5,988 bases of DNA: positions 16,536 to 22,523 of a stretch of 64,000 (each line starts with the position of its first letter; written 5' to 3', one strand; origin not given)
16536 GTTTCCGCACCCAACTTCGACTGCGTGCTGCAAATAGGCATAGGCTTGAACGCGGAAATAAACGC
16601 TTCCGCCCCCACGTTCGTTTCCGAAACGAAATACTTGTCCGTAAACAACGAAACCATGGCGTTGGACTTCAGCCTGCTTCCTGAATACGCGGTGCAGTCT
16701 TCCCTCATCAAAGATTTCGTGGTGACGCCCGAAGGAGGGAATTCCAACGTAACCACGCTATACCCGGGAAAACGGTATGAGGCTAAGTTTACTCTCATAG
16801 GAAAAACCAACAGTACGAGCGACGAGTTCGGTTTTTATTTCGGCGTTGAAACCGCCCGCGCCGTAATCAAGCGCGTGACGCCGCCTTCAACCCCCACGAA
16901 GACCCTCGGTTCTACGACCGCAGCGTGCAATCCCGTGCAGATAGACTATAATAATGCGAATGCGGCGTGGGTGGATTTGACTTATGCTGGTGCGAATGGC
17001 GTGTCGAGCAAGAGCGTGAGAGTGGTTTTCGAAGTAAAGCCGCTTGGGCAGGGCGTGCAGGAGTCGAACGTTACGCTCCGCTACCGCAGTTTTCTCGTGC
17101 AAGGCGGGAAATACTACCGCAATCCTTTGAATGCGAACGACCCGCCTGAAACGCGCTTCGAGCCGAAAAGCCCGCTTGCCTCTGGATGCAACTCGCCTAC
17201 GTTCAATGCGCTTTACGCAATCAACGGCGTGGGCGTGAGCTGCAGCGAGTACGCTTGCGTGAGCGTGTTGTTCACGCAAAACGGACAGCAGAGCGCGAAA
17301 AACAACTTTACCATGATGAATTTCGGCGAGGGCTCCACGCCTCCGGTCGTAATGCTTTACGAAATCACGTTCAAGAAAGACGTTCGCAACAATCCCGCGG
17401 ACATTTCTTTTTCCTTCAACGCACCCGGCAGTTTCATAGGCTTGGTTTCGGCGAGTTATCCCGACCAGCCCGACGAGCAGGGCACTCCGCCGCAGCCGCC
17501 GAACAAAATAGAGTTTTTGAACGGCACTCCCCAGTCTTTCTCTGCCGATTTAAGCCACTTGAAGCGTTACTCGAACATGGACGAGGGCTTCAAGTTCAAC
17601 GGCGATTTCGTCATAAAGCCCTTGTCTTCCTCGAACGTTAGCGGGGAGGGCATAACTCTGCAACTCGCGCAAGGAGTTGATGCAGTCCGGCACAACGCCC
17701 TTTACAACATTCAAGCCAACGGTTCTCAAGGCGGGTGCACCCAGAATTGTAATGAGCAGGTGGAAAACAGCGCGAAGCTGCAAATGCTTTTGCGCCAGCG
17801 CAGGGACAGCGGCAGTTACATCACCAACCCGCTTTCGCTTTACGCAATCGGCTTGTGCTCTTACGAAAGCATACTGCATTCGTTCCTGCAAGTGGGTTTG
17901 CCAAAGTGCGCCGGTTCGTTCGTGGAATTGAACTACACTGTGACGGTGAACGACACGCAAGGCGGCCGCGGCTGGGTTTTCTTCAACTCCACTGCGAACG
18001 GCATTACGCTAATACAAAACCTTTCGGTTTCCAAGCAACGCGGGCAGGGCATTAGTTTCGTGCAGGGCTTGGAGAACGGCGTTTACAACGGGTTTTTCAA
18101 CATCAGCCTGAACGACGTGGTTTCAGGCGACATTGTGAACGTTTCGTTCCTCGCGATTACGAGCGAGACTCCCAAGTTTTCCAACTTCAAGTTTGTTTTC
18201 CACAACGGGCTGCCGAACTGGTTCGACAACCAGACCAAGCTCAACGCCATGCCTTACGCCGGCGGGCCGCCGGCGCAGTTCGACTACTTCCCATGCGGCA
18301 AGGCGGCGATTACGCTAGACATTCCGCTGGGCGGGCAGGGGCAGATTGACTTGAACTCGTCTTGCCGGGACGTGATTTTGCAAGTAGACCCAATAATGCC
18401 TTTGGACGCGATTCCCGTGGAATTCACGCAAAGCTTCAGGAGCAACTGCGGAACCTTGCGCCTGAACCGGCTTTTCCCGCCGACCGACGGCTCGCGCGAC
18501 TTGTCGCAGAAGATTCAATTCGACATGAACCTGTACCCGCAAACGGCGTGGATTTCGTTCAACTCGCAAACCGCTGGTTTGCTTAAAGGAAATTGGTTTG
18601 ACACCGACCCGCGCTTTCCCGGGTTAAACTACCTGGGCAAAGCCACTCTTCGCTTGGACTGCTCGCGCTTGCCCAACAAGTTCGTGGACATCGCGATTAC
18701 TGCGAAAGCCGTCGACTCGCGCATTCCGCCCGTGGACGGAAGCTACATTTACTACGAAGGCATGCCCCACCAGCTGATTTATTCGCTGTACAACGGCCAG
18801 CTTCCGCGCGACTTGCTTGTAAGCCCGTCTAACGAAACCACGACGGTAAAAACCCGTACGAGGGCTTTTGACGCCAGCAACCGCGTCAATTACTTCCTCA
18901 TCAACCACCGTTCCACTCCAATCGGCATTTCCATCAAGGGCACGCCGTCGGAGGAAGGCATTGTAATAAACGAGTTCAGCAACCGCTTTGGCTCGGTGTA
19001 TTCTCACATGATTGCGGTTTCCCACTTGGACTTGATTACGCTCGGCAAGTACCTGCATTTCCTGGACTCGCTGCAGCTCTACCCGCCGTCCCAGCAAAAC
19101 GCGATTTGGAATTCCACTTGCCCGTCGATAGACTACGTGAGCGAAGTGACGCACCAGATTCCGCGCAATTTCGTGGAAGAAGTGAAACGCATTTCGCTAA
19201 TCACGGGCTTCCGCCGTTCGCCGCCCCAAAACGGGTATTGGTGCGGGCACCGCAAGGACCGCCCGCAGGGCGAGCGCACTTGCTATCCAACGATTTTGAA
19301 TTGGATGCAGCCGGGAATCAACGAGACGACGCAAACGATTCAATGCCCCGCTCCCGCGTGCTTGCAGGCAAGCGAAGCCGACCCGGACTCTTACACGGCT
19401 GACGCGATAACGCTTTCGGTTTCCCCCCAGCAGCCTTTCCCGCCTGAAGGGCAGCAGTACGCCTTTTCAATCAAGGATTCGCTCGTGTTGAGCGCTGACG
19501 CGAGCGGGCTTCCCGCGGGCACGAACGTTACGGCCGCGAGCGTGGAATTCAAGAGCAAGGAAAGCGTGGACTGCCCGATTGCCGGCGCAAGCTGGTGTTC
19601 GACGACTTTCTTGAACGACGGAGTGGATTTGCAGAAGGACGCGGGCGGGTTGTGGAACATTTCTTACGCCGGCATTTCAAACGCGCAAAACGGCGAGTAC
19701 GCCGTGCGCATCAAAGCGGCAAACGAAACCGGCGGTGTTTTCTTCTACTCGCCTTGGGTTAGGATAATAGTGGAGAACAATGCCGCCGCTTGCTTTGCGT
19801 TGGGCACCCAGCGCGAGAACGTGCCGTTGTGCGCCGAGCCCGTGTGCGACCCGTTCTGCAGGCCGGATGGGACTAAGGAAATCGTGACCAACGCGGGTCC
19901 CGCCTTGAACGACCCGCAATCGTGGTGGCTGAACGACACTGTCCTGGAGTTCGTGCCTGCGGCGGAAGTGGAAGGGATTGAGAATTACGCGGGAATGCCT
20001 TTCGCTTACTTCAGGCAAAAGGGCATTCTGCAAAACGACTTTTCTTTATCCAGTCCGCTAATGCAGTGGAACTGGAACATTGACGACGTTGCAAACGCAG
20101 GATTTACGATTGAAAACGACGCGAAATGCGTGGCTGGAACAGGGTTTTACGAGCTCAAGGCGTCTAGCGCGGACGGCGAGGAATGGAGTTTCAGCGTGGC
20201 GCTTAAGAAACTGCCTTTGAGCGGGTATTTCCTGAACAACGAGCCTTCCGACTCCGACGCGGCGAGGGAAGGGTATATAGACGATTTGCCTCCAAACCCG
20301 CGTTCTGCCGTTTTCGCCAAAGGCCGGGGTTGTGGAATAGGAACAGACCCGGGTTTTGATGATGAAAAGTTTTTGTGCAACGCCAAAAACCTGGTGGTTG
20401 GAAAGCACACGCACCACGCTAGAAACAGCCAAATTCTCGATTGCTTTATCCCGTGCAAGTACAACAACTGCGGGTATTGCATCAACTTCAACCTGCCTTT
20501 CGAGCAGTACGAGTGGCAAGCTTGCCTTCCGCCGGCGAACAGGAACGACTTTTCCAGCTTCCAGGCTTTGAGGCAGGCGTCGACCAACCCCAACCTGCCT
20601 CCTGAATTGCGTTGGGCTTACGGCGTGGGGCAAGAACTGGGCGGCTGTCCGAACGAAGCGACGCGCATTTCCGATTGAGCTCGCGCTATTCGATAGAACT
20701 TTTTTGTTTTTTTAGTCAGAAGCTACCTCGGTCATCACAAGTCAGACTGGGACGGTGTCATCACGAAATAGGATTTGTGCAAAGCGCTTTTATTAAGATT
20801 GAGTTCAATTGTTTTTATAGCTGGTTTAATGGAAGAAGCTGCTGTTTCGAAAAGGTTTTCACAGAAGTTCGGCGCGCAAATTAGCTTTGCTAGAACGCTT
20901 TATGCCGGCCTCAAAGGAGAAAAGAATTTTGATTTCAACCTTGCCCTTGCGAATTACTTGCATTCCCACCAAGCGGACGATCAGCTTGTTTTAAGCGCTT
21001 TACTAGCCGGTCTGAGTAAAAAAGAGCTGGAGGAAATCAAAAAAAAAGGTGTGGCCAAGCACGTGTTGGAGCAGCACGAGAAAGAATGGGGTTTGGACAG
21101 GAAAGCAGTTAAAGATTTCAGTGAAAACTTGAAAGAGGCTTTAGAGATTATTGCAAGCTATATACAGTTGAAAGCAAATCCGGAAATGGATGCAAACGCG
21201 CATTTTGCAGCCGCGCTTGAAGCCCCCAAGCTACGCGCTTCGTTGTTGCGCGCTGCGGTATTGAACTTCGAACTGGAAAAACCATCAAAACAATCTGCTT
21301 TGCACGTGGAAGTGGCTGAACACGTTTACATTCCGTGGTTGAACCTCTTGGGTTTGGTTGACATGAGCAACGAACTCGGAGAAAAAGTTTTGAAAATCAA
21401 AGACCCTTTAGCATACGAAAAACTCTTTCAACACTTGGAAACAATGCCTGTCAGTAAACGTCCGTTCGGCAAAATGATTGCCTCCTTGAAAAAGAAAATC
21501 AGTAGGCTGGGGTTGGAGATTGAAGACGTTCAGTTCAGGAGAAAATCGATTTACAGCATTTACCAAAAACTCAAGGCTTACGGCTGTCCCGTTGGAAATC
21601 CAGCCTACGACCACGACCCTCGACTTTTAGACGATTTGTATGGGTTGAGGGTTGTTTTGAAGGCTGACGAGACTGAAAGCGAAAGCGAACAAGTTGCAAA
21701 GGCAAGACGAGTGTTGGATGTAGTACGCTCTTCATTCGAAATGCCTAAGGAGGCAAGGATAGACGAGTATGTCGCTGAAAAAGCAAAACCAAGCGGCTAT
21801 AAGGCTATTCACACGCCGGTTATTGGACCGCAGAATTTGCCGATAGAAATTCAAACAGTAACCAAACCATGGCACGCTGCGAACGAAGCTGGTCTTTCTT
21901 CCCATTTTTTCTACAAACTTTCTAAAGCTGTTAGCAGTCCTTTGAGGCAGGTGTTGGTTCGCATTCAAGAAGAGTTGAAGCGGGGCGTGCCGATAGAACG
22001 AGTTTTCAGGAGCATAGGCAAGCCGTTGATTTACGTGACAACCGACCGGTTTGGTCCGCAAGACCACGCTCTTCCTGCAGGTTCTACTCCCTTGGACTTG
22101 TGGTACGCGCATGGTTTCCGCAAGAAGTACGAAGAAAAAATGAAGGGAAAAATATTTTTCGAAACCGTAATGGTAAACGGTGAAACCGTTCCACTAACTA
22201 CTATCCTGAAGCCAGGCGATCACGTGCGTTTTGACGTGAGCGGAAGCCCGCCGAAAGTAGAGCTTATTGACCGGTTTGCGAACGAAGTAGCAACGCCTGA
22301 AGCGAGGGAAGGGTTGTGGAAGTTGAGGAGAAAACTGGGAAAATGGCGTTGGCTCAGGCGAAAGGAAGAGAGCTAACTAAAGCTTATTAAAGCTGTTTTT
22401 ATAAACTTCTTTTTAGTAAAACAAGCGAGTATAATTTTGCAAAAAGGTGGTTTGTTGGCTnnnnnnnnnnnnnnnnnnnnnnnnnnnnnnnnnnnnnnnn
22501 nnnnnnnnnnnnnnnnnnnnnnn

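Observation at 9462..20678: Tandem pair of ~1,850-aa paralogous type-II-anchored surface proteins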

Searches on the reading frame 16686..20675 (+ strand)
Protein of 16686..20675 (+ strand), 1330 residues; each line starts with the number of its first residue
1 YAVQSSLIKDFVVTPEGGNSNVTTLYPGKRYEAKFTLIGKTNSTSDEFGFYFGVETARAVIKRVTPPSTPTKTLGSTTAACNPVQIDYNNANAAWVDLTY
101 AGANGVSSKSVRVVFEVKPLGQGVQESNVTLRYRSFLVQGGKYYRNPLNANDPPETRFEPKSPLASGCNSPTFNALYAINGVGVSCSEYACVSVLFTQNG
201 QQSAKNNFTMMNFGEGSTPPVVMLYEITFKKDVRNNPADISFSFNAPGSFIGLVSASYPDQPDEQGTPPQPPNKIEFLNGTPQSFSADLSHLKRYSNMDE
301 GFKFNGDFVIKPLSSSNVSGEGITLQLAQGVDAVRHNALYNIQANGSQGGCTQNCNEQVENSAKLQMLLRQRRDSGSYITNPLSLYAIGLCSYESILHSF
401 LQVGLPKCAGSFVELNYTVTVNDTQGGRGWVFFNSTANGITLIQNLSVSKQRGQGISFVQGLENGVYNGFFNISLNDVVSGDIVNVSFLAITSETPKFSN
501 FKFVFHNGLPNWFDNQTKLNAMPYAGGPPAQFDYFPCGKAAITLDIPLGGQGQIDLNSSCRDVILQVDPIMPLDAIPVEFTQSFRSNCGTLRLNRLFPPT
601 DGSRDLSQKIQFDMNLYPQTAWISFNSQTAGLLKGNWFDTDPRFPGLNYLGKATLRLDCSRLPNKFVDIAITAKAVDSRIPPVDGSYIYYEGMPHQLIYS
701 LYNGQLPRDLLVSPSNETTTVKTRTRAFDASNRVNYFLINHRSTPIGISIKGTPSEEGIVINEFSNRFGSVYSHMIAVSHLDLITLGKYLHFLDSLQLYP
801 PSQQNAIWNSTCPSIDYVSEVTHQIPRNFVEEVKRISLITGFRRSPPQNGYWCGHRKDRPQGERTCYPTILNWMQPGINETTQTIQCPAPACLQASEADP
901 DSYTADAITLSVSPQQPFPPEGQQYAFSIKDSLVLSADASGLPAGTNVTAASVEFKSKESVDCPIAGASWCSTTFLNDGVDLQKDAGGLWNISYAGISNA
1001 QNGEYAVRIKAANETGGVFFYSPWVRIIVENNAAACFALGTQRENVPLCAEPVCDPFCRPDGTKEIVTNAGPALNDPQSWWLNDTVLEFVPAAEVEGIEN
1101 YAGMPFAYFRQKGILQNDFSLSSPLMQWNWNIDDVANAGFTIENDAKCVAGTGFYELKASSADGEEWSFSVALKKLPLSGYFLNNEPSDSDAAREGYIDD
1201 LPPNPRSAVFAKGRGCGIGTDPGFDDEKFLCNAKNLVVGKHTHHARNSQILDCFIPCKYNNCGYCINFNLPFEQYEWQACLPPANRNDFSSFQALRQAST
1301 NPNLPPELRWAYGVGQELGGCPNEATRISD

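Call 51: search_solved_structures(query=window:16686-20675:+, max_evalue=1)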
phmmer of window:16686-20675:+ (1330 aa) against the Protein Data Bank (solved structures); distinct sequences matched with E-value up to 1: 2.
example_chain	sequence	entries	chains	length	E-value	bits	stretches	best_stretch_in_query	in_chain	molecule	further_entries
2yku_A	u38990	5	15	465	0.23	12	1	1014-1071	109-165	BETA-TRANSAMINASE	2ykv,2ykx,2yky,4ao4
6iz9_A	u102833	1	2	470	0.23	12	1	1014-1071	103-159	Beta-transaminase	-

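Call 72: predict_structure(alignment_id=A4)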
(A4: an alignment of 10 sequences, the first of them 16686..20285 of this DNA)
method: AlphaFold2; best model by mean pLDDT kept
length: 1200 residues; sequences in the alignment: 10
mean_pLDDT: 42.3   pTM: 0.32
mean pLDDT of the five models: 42.3, 40.3, 36.6, 34.3, 33.6
residues with pLDDT >= 90: 11; 70-90: 160; 50-70: 118; < 50: 911
segments of 3 or more residues with pLDDT < 50: 150-153, 158-161, 213-219, 252-257, 259-261, 266-280, 313-317, 343-945, 949-1141, 1143-1200
pLDDT, mean of each block of 10 residues (from residue 1): 62 69 68 84 83 88 78 82 81 88 78 84 66 83 66 48 64 74 69 64 54 48 72 69 65 47 46 39 65 61 64 50 77 73 39 28 31 31 34 38 37 38 35 31 33 33 32 38 40 33 33 29 31 31 36 32 32 31 44 36 30 35 30 29 28 36 27 23 23 27 27 24 24 24 26 29 24 23 29 26 25 23 26 29 28 33 34 35 37 25 27 30 31 39 46 40 27 33 43 40 41 42 31 27 29 32 38 36 31 30 31 35 32 38 42 41 41 37 29 27
secondary structure, 60 per line:
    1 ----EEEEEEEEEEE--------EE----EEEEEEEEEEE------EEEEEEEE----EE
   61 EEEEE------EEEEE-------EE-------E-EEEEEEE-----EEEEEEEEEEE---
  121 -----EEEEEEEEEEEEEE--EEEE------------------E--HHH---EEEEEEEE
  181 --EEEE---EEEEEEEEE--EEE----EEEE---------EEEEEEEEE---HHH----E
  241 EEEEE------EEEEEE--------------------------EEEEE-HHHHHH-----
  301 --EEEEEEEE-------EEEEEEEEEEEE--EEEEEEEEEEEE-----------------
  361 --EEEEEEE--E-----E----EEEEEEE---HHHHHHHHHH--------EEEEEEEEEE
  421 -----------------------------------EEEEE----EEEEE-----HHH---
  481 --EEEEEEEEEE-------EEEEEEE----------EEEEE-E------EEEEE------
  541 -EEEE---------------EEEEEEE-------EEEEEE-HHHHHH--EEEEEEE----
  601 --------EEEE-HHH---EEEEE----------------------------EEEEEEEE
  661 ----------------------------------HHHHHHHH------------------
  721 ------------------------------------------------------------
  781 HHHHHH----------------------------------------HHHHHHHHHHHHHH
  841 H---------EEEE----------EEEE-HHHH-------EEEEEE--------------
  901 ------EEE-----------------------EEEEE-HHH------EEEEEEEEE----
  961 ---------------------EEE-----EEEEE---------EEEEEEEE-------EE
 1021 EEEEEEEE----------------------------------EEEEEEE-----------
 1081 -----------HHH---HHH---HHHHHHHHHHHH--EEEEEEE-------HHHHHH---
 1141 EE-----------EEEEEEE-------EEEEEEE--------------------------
elements in order (helices of 4 or more, strands of 3 or more residues): E5-15 E30-40 E47-54 E59-65 E72-76 E95-101 E107-117 E126-139 E142-145 E173-180 E183-186 E190-198 E201-203 E208-211 E221-229 E240-245 E252-257 E284-288 H290-295 E303-310 E318-329 E332-343 E363-369 E383-389 H393-402 E411-420 E456-460 E465-469 E483-492 E500-506 E517-521 E530-534 E542-545 E561-567 E575-580 H582-587 E590-596 E609-612 E620-624 E653-660 H695-702 H781-786 H827-841 E851-854 E865-868 H870-873 E881-886 E907-909 E933-937 E948-956 E982-984 E990-994 E1004-1011 E1019-1028 E1063-1069 H1104-1115 E1118-1124 H1132-1137 E1154-1160 E1168-1174

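Call 77: fold_search(model_id=the predicted structure, library=pdb)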
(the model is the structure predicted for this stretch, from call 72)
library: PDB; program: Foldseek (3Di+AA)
matches with E <= 10: 1804; with E <= 0.001: 31
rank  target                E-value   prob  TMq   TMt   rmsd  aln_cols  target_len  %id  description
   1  5wtb_A                3.2e-06  1.00  0.11  0.30  13.8       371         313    9  Complex Structure of Staphylococcus aureus SdrE with human complement factor H (released 2017-07-19)
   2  3l8q_C                3.2e-06  1.00  0.08  0.25  18.7       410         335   11  Structure analysis of the type II cohesin dyad from the adaptor ScaA scaffoldin of Acetivibrio cellulolyticus (released 2010-05-05)
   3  10pa                  5.3e-06  1.00  0.13  0.32  12.7       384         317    8  Crystal structure of SdrD A2-A3 domains from Staphylococcus aureus JH1 (released 2026-02-11)
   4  4nen_A                1.5e-05  1.00  0.10  0.11  18.0       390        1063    9  An internal ligand-bound, metastable state of a leukocyte integrin, aXb2 (released 2014-01-15)
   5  3qc6                  1.9e-05  1.00  0.09  0.21  16.8       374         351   10  GspB (released 2011-08-10)
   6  8t2v_A                2.0e-05  1.00  0.11  0.14  16.3       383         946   12  Cryo-EM Structures of Full-length Integrin alphaIIbbeta3 in Native Lipids (released 2023-07-26)
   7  3l8q_A                2.1e-05  1.00  0.08  0.24  19.7       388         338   11  Structure analysis of the type II cohesin dyad from the adaptor ScaA scaffoldin of Acetivibrio cellulolyticus (released 2010-05-05)
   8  8xfo_A                2.7e-05  0.99  0.08  0.12  19.1       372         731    9  Cryo-EM structure of integrin ITGAV, ITGB3 and CYCLO (RGDFK) complex, conformation 2 (released 2024-12-18)
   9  8cs9_X                3.7e-05  1.00  0.09  0.14  13.7       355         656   10  Composite reconstruction of Class 1 of the erythrocyte ankyrin-1 complex (released 2022-07-20)
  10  8xen_A                4.8e-05  1.00  0.11  0.13  17.4       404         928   10  Cryo-EM structure of integrin ITGAV/ITGB3 complex, conformation 4 (released 2024-12-18)
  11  8gcd_A                5.8e-05  0.98  0.08  0.09  23.6       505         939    8  Full length Integrin AlphaIIbBeta3 in inactive state (released 2024-03-06)
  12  3l8q_D                6.7e-05  0.99  0.08  0.24  18.8       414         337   11  Structure analysis of the type II cohesin dyad from the adaptor ScaA scaffoldin of Acetivibrio cellulolyticus (released 2010-05-05)
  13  4neh_A                7.1e-05  0.99  0.10  0.10  17.9       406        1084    9  An internal ligand-bound, metastable state of a leukocyte integrin, aXb2 (released 2014-01-15)
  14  3g6j_A                1.4e-04  0.85  0.09  0.13  30.4       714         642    7  C3b in complex with a C3b specific Fab (released 2009-03-10)
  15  3kpt_A                1.6e-04  1.00  0.10  0.28  24.2       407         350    7  Crystal structure of BcpA, the major pilin subunit of Bacillus cereus (released 2009-11-24)
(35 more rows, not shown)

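Call 95: fold_search(model_id=the predicted structure, library=viral)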
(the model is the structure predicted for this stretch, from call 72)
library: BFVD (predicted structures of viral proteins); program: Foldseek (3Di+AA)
matches with E <= 10: 306; with E <= 0.001: 26
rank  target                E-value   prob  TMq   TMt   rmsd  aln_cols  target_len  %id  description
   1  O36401                2.3e-07  0.97  0.07  0.10  39.3       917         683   12  Uncharacterized gene A8 protein [Alcelaphine herpesvirus 1 (strain C500)]
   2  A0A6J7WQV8            3.1e-07  0.97  0.08  0.08  47.8      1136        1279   11  Uncharacterized protein [uncultured Caudovirales phage]
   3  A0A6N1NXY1            1.7e-06  0.99  0.09  0.10  27.7       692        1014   10  DUF11 domain-containing protein [Tupanvirus soda lake]
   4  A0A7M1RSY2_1          9.6e-06  0.91  0.08  0.08  32.9       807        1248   11  Spore coat protein-like protein [uncultured phage cr124_1]
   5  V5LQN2                1.8e-05  0.41  0.07  0.07  39.9      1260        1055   10  (no name in the UniProt tables at hand)
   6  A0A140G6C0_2          8.7e-05  0.33  0.06  0.08  54.7       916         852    9  Minor tail protein [Arthrobacter phage KellEzio]
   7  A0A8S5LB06            9.2e-05  1.00  0.13  0.16  16.4       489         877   10  Uncharacterized protein [Podoviridae sp. ctBev14]
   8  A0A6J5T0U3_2          1.3e-04  0.44  0.08  0.09  50.9      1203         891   11  Ig [uncultured Caudovirales phage]
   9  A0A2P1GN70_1          1.4e-04  0.28  0.06  0.06  43.0      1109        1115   10  Genome polyprotein [Wenling thamnaconus septentrionalis picornavirus]
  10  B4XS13                1.4e-04  0.85  0.07  0.17  28.2       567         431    9  GC [anatid alphaherpesvirus 1]
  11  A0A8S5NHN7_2          1.4e-04  0.72  0.07  0.09  53.5       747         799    9  Tail protein [Siphoviridae sp. ctmTU3]
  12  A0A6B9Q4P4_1          1.4e-04  0.44  0.07  0.06  35.8      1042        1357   10  Genome polyprotein [Plasmopara viticola lesion associated iflavirus 1]
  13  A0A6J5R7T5            1.8e-04  0.54  0.07  0.10  44.1      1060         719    9  Fibronectin type III [uncultured Caudovirales phage]
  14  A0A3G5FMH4            1.8e-04  0.16  0.06  0.05  40.7      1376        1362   12  (no name in the UniProt tables at hand)
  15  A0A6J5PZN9            2.8e-04  0.38  0.08  0.09  40.4      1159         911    9  Uncharacterized protein [uncultured Caudovirales phage]
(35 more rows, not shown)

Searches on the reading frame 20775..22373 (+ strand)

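Call 12: search_protein_families(library=pfam, proteins=[window:20775-22373:+], max_evalue=0.001)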
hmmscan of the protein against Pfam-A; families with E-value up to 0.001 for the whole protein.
window:20775-22373:+ (533 aa): 1 family
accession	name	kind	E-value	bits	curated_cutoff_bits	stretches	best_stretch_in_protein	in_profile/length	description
PF04607.23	RelA_SpoT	-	4.5e-17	62.8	27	1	255-383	2-111/113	Region found in RelA / SpoT proteins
